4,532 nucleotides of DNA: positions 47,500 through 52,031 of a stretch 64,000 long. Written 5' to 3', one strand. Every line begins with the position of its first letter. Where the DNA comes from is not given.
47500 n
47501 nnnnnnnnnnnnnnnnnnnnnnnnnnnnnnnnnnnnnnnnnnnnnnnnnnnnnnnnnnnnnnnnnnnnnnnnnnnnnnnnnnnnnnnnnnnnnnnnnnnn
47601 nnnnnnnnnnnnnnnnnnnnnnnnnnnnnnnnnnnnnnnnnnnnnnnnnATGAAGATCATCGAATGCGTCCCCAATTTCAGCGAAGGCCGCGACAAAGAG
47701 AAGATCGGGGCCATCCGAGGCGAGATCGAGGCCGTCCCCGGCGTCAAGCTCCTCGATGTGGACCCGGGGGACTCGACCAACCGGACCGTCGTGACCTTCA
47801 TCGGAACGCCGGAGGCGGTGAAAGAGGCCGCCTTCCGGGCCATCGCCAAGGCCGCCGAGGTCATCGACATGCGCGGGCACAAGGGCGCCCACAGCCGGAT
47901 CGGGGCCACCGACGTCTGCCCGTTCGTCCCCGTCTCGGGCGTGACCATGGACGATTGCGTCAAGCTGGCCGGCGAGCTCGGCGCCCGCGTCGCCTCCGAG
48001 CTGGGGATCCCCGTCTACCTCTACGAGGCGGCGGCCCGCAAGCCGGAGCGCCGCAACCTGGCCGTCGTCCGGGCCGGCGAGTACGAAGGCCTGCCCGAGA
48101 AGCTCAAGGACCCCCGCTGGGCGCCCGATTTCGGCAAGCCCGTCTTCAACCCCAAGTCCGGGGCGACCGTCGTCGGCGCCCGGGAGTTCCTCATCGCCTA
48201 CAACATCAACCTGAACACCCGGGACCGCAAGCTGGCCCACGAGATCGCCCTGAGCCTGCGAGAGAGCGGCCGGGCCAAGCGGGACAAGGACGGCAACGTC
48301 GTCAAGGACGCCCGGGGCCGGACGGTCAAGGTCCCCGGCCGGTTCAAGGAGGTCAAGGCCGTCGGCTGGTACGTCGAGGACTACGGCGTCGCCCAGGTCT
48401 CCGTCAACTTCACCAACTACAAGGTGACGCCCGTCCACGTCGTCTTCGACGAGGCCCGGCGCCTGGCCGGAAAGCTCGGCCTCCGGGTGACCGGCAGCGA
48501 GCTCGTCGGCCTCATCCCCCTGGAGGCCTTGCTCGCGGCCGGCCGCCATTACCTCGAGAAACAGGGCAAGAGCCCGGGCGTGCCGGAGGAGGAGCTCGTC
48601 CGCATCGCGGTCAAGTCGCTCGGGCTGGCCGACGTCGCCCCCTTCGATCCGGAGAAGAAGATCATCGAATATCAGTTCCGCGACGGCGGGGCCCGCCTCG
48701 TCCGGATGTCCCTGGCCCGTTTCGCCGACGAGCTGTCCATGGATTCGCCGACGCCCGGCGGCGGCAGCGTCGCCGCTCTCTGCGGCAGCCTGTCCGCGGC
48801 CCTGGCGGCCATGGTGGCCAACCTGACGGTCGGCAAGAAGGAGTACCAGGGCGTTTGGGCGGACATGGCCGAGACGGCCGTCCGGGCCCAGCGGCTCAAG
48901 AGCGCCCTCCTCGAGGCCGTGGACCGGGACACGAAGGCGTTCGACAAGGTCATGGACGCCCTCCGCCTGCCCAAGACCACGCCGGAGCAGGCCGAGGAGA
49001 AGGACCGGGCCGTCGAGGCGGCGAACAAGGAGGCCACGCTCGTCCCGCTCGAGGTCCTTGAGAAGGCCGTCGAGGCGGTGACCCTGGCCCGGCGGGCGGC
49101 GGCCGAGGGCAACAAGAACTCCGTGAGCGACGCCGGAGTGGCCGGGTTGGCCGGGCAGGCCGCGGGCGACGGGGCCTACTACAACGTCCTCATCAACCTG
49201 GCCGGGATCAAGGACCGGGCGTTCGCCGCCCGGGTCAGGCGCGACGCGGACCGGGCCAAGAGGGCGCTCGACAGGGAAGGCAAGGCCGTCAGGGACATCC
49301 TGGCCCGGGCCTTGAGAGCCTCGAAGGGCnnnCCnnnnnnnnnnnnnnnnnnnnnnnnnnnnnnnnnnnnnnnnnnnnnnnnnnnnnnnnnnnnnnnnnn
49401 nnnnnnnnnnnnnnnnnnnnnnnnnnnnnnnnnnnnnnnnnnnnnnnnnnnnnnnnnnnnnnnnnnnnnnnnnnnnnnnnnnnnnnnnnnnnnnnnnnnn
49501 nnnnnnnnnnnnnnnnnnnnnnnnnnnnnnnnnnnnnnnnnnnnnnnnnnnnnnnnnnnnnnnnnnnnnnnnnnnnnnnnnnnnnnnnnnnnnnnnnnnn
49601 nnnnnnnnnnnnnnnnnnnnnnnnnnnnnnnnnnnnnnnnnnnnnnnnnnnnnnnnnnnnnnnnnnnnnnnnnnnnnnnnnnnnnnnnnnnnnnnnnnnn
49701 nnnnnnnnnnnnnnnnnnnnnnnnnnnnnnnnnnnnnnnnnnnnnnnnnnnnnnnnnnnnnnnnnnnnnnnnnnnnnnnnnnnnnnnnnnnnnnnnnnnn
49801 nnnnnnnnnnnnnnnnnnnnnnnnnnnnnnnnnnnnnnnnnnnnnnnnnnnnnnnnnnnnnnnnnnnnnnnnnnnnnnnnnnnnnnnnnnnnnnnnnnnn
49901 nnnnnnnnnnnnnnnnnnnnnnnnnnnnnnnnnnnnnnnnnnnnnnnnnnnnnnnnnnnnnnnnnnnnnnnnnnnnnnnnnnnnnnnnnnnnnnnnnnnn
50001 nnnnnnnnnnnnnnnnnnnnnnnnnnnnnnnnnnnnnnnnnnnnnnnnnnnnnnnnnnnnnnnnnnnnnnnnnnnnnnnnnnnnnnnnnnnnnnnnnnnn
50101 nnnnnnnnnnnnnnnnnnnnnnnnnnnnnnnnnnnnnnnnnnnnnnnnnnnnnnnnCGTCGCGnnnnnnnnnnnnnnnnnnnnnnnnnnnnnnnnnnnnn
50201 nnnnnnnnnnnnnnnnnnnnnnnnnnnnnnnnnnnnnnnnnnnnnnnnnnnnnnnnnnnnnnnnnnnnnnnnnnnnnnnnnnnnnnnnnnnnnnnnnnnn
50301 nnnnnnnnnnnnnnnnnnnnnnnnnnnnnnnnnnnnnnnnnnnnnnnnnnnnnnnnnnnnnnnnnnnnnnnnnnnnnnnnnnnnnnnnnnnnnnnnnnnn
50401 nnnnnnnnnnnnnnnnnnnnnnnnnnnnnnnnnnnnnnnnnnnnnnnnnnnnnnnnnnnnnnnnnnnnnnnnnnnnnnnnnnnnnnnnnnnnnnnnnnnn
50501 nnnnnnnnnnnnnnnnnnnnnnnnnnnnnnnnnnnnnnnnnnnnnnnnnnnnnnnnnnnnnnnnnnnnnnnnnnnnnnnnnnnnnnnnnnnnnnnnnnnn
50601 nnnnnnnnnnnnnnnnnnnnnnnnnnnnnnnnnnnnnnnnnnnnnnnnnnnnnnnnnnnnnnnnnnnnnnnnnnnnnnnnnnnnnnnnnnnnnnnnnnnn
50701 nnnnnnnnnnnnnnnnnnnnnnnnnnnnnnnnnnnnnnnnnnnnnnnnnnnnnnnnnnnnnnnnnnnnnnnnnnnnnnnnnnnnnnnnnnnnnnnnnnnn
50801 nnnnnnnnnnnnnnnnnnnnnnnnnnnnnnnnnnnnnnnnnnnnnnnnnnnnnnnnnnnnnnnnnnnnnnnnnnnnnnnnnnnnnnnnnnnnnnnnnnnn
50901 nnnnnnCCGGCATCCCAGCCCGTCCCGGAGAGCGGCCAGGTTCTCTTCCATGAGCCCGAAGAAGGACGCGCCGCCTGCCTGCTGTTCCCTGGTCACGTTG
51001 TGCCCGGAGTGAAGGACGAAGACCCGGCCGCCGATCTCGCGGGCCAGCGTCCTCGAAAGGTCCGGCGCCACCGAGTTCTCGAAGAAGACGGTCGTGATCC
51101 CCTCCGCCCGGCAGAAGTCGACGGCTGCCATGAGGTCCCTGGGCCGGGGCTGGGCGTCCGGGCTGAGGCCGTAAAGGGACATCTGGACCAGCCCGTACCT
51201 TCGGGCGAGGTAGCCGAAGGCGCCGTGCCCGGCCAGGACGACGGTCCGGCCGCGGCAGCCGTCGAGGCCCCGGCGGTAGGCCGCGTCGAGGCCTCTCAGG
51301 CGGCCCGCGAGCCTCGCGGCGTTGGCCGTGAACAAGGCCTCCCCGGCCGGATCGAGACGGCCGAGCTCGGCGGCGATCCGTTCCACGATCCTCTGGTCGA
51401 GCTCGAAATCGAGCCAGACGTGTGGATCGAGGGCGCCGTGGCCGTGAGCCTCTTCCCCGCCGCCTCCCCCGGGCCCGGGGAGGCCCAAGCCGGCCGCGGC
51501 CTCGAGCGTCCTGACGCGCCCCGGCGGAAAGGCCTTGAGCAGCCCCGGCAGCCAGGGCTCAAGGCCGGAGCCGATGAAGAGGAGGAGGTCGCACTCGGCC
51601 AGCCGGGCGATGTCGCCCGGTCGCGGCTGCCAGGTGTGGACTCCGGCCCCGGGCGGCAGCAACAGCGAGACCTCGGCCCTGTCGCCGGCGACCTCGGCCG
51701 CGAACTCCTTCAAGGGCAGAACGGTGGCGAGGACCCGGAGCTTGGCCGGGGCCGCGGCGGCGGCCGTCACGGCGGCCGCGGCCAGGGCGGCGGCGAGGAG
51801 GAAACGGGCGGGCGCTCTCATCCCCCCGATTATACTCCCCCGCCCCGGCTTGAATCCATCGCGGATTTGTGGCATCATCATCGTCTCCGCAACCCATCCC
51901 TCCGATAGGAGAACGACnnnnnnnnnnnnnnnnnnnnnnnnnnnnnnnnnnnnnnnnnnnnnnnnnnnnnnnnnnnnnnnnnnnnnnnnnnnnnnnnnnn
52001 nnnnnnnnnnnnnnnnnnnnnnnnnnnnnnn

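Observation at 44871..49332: Two secreted M16 homologues that both lack the HxxEH zinc site, translationally coupled to a cytoplasmic bifunctional FtcD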

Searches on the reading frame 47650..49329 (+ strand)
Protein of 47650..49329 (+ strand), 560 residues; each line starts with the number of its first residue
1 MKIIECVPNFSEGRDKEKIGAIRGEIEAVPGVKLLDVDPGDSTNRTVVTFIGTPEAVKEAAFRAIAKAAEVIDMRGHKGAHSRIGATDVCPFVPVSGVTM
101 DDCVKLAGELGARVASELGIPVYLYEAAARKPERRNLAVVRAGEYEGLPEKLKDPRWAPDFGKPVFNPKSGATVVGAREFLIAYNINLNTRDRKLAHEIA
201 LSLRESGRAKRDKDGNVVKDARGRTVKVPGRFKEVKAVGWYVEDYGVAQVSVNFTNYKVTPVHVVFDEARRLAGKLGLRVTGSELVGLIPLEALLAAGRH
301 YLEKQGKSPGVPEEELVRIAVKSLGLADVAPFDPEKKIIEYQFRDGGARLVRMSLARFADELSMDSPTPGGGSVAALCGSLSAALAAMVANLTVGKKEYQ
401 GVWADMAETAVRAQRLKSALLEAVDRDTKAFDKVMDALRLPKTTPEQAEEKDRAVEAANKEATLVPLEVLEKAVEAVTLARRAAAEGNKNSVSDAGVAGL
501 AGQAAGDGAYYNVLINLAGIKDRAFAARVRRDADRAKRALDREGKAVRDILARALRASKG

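Call 6: search_protein_families(library=pfam, proteins=[window:47650-49329:+], max_evalue=0.01)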
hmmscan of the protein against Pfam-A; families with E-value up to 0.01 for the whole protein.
window:47650-49329:+ (560 aa): 3 families
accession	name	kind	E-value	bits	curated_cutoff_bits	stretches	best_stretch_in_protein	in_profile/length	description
PF07837.17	FTCD_N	-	5.2e-74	248.2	27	1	3-178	1-176/176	Formiminotransferase domain, N-terminal subdomain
PF04961.17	FTCD_C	-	1.9e-61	207.4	24.5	1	355-534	2-181/182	Formiminotransferase-cyclodeaminase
PF02971.19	FTCD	-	7.3e-59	198.3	24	1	180-341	1-145/145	Formiminotransferase domain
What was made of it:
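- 47650..49332 (+): Fused formimidoyltransferase-cyclodeaminase (FtcD), 560 aa, with no signal peptide. Pfam FTCD_N + FTCD + FTCD_C (call 6).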

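Call 7: search_protein_families(library=ncbifam, proteins=[window:47650-49329:+], max_evalue=0.01)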
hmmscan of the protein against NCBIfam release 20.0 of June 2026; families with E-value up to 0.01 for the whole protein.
window:47650-49329:+ (560 aa): 2 families
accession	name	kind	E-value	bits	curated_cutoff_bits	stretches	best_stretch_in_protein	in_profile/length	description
TIGR02024.1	FtcD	equivalog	3.4e-114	380.8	221.25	1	1-342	2-295/298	glutamate formimidoyltransferase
NF045657.1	MthfCyhylaseFchA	equivalog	2.7e-54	183.8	275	1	354-550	6-202/207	methenyltetrahydrofolate cyclohydrolase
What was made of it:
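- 47650..49332 (+): TIGR02024 at 380.8 bits, above its cut-off of 221 (call 7).
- On Formimidoyltransferase-cyclodeaminase (fused FtcD): TIGR02024 is above its cut-off (call 7).
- Checked: NCBIfam TIGR02024 is above its cut-off (call 7).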

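Call 48: search_solved_structures(query=window:47650-49329:+, max_evalue=0.001, show_alignments=1)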
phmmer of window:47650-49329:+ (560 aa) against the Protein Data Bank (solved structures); distinct sequences matched with E-value up to 0.001: 4.
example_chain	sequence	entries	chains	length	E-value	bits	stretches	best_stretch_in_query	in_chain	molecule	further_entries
1tt9_A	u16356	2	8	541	1.3e-139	469.7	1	2-532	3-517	Formimidoyltransferase-cyclodeaminase (Formiminotransferase- cyclodeaminase) (FTCD) (58 kD | Formimidoyltransferase-cyclodeaminase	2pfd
1qd1_A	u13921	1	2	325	1.1e-103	351.1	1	2-341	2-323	FORMIMINOTRANSFERASE-CYCLODEAMINASE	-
7vg4_A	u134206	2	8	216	4.4e-33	118.2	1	355-530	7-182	Methenyltetrahydrofolate cyclohydrolase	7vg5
1o5h_A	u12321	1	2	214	8.8e-20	74.3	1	350-541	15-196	Formiminotetrahydrofolate cyclodeaminase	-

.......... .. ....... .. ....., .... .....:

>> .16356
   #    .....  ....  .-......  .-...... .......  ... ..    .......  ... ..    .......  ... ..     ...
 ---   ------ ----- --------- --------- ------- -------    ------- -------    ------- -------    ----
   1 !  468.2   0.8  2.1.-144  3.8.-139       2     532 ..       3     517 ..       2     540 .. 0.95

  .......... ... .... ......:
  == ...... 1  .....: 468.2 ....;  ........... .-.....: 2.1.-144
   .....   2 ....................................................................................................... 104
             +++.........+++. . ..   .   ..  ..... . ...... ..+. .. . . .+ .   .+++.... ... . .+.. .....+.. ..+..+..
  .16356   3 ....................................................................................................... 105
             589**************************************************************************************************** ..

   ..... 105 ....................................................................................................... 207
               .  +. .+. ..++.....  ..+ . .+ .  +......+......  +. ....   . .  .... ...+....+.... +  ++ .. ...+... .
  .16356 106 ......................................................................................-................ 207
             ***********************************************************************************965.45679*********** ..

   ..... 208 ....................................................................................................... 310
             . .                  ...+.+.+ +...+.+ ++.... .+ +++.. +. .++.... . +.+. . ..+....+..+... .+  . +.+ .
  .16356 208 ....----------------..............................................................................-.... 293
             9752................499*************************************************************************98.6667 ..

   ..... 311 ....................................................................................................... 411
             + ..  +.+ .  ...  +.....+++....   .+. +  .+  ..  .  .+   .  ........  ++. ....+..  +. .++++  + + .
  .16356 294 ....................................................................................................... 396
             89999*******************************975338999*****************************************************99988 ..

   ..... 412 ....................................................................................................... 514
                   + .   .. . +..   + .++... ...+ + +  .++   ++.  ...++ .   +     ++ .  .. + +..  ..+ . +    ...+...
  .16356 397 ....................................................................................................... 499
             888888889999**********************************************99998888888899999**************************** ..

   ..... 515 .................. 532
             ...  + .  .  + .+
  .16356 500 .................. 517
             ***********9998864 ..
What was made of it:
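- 47650..49332 (+): End-to-end match to rat FTCD 1tt9 (call 48).
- On Formimidoyltransferase-cyclodeaminase (fused FtcD): Colinear with 1tt9 (call 48).
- Closest known: Mammalian formimidoyltransferase-cyclodeaminase. Same: Full-length colinear match over both domains and the linker (E 1.3e-139, call 48), with the same three Pfam domains (call 6).
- Closest known: Mammalian formimidoyltransferase-cyclodeaminase. Different: There is a 16-residue insertion at about residues 209-226 (call 48).
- Checked: FtcD also aligns end to end with rat FTCD 1tt9 (E 1.3e-139, call 48).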

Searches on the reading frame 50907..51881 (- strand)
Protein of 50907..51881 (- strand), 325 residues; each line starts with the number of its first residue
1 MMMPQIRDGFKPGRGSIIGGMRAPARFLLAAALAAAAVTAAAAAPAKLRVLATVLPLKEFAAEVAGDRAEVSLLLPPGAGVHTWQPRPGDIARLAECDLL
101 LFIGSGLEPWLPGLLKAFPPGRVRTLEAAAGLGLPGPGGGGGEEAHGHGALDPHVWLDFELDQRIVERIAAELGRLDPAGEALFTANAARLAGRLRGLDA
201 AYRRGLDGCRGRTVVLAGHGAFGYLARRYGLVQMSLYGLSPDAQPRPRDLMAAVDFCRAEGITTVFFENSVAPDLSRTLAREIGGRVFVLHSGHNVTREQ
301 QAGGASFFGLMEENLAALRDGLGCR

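Call 46: search_protein_families(library=pfam, proteins=[window:50907-51881:-], max_evalue=0.00001)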
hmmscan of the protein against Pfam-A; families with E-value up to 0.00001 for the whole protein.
window:50907-51881:- (325 aa): 1 family
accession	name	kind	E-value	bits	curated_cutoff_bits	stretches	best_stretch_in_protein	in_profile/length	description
PF01297.22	ZnuA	-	6.7e-70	236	29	1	50-320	1-262/263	Zinc-uptake complex component A periplasmic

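Call 69: search_protein_families(library=ncbifam, proteins=[window:50907-51881:-], max_evalue=1e-10)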
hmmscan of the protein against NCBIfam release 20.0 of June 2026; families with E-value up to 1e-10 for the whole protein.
window:50907-51881:- (325 aa): 8 families
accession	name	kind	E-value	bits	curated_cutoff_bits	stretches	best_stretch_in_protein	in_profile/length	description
NF053842.1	MnTportMntCDein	equivalog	1e-46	159.4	400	1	45-287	3-248/281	manganese ABC transporter substrate-binding protein MntC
NF040870.1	AztC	equivalog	8.8e-40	136.9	350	1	50-322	1-277/277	zinc ABC transporter substrate-binding protein AztC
NF033605.1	Zn_bnd_ABC_AdcA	exception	1.4e-33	116.7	700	1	143-319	144-319/517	zinc ABC transporter substrate-binding lipoprotein AdcA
NF007091.2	PRK09545.1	equivalog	5.1e-24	85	268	1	28-126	6-103/318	zinc ABC transporter substrate-binding protein ZnuA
NF053703.1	Mn_SBP_EfaA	exception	9.6e-24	84.1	485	1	150-322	137-309/310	Mn/Fe ABC transporter substrate-binding lipoprotein EfaA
TIGR03772.1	anch_rpt_subst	equivalog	1.2e-20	73.6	350.45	1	145-274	310-440/486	anchored repeat ABC transporter, substrate-binding protein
NF047355.1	ABC_bind_Mn_Staph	exception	6.2e-20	71.7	500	1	148-319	134-305/309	manganese ABC transporter substrate-binding lipoprotein MntC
NF040928.1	ABC_lipo_SloC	subfamily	1.3e-19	70.5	525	1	145-322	125-302/304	metal ABC transporter substrate-binding lipoprotein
